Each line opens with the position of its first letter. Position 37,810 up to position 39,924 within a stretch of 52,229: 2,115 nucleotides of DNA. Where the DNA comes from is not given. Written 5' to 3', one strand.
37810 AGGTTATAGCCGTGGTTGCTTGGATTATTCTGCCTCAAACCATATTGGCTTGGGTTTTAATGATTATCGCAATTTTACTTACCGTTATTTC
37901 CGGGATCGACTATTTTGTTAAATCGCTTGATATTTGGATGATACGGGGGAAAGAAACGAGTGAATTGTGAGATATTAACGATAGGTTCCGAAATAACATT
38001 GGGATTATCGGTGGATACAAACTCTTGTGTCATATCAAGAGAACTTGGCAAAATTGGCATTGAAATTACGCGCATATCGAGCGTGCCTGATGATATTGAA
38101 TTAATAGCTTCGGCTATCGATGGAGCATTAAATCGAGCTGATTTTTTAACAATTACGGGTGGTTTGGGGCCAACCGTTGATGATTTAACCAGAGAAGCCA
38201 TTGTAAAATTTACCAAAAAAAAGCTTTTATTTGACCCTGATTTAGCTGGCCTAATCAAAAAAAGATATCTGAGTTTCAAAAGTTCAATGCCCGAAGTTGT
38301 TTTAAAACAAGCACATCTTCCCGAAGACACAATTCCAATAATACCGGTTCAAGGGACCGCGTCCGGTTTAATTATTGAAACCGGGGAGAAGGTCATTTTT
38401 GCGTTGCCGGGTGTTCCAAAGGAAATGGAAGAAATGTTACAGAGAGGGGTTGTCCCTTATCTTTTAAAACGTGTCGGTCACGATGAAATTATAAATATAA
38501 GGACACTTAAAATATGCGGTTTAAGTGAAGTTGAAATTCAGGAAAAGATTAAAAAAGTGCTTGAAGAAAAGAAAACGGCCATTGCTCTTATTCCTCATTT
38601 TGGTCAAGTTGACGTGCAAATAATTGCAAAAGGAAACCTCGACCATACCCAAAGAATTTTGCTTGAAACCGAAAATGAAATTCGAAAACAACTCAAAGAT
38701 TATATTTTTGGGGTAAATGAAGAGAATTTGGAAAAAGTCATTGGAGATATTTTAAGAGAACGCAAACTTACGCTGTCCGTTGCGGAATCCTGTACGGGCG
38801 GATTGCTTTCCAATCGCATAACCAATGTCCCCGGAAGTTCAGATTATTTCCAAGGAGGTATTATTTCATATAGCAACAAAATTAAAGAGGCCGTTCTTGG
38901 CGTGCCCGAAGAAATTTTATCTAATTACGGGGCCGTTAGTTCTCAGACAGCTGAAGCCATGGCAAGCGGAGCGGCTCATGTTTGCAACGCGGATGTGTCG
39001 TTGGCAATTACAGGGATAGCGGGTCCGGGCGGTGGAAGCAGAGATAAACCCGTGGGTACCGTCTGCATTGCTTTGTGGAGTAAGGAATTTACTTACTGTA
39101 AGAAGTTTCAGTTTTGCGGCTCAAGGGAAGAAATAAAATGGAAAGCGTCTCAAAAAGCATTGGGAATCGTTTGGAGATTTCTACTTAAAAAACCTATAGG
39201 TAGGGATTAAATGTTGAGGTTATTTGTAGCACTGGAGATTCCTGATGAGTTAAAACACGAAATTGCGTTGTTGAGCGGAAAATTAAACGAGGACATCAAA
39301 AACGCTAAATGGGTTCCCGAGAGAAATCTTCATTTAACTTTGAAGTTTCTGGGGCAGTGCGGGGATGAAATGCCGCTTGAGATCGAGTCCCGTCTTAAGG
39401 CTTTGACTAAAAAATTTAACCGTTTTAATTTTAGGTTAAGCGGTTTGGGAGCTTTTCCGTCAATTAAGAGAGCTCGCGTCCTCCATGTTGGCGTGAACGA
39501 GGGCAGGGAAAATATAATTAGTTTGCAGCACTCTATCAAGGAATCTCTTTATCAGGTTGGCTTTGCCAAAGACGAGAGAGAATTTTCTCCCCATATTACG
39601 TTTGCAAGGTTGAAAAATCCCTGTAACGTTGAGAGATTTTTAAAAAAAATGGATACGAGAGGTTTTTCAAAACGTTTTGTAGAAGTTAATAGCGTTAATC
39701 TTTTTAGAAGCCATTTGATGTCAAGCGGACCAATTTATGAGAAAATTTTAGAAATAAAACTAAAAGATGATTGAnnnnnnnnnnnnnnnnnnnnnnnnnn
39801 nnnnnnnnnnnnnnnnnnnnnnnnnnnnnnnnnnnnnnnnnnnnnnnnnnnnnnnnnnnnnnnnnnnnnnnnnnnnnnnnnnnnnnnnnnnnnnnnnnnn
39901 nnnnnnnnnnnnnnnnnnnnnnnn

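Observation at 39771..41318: A canonical LexA-box recA promoter feeds into a TnpB-like gene before reaching recA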

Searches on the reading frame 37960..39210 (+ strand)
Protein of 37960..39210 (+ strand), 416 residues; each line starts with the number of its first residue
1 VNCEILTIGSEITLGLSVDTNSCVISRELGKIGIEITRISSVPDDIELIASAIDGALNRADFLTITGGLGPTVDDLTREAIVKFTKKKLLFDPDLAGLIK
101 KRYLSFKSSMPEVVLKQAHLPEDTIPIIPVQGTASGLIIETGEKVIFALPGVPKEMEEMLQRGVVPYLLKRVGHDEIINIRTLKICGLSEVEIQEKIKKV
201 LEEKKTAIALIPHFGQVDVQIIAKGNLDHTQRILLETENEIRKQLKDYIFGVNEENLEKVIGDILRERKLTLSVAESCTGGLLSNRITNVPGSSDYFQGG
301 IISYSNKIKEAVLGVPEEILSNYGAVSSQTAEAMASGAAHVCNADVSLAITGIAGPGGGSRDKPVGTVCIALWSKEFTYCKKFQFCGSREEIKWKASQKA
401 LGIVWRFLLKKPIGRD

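Call 3: search_protein_families(library=pfam, proteins=[window:37960-39210:+], max_evalue=0.1)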
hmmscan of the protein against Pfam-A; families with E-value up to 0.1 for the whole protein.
window:37960-39210:+ (416 aa): 3 families
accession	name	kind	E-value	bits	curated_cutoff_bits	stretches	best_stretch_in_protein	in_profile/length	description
PF02464.23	CinA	-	6e-57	192.1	23.5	1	255-406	2-153/155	Competence-damaged protein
PF00994.29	MoCF_biosynth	-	5.6e-29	101.1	26.6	1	4-169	1-143/144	Probable molybdopterin binding domain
PF18146.6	CinA_KH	-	6.3e-14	52.3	27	1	181-251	2-73/73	Damage-inducible protein CinA KH domain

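Call 19: find_related_loci(query=window:37960-39207:+, collection=metagenome_contigs, flank=6000)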
Query window:37960-39207:+ (416 aa) in metagenome_contigs; peptide patterns used: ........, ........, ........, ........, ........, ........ (x = any residue, [..] = any of these).
416 stretches matched a pattern; 18 encode a relative of the query (tblastn E <= 1e-3); 18 distinct loci.
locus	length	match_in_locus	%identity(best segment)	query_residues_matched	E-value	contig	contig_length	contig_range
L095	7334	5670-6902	40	1-409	5e-94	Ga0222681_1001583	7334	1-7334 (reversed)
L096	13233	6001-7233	40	1-409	8e-94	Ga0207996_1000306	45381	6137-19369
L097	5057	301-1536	41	1-410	4e-93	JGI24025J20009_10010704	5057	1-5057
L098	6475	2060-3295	40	1-410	2e-92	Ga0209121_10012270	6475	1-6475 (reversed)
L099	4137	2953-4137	40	1-393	8e-91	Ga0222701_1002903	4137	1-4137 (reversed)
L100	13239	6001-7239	39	1-413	1e-85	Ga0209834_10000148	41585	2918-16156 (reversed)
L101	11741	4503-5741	39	1-413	1e-85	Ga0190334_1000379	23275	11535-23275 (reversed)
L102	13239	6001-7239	39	1-413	1e-85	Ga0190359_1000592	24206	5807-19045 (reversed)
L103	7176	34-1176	40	33-413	5e-80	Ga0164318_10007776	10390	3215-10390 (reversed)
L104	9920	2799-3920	40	1-372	1e-76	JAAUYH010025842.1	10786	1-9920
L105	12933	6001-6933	35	1-309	7e-50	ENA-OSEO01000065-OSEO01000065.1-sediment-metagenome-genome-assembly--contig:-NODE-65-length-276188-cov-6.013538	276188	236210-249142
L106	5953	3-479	48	251-409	2e-45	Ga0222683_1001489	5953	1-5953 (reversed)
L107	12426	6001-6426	51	256-397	2e-38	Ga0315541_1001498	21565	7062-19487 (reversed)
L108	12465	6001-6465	54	254-408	5e-35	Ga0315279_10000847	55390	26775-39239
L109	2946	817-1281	53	254-408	1e-33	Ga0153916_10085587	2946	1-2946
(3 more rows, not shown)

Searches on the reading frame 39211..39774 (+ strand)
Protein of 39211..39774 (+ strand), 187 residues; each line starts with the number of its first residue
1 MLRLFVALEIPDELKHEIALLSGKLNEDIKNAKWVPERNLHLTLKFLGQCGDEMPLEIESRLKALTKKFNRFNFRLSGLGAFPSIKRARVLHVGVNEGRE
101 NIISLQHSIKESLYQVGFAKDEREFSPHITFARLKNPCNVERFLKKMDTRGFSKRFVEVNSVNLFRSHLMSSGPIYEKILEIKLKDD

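Call 3: search_protein_families(library=pfam, proteins=[window:39211-39774:+], max_evalue=0.1)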
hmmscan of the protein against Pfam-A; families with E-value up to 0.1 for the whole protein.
window:39211-39774:+ (187 aa): 3 families
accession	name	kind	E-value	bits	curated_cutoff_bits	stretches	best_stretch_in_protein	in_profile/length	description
PF02834.22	LigT_PEase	-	3.6e-29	101.2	23.3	2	8-91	1-86/87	LigT like Phosphoesterase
PF13563.12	2_5_RNA_ligase2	-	1.6e-15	57.9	27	1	31-167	17-148/152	2'-5' RNA ligase superfamily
PF10469.15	AKAP7_NLS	-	2.2e-10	41.2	24.4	1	27-157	30-173/208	AKAP7 2'5' RNA ligase-like domain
